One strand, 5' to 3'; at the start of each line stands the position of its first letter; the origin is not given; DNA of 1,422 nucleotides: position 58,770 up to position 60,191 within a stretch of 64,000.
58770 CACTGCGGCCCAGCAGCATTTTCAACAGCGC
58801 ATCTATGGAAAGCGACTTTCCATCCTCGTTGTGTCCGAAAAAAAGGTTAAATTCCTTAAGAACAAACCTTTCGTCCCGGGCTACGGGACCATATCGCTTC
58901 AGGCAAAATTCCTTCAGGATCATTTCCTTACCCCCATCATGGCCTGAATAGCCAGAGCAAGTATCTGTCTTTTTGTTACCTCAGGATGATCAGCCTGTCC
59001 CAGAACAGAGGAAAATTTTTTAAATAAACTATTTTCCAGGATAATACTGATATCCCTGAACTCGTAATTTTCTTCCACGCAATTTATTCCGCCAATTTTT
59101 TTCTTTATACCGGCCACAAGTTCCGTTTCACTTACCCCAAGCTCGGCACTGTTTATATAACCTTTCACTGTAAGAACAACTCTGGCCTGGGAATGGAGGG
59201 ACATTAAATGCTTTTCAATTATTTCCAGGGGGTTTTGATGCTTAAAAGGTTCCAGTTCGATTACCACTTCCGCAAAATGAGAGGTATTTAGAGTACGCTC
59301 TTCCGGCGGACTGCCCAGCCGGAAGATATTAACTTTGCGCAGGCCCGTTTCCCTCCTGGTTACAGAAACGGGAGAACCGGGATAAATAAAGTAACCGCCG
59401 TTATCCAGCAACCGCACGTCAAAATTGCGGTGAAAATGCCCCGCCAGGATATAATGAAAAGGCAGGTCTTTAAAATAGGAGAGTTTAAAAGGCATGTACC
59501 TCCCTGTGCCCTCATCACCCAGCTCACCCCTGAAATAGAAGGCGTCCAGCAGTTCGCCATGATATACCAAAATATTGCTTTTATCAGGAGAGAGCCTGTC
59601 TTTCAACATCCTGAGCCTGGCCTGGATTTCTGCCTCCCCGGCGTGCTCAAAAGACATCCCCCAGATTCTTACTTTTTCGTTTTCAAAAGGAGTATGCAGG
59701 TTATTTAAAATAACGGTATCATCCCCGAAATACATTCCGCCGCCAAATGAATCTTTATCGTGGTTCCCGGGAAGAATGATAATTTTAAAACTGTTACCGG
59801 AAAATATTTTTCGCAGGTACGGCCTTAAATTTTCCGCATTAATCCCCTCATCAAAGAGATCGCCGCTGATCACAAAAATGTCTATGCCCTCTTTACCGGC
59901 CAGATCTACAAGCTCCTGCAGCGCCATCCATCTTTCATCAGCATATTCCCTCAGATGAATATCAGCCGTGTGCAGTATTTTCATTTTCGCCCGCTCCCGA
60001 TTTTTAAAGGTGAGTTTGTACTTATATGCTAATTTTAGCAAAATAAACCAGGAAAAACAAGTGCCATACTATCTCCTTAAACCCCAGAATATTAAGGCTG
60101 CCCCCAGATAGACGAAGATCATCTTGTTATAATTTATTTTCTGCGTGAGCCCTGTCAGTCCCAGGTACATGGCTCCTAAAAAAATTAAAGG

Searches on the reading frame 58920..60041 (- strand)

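Call 10: search_protein_families(library=pfam, proteins=[window:58920-60041:-], max_evalue=0.01)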
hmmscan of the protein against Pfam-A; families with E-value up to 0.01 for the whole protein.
window:58920-60041:- (373 aa): 2 families
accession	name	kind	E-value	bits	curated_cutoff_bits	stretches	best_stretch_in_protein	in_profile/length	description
PF00149.33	Metallophos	-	6e-16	59.9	21.5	1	20-205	1-190/191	Calcineurin-like phosphoesterase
PF12850.12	Metallophos_2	-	8.5e-07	29.5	27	1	20-228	1-139/154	Calcineurin-like phosphoesterase superfamily domain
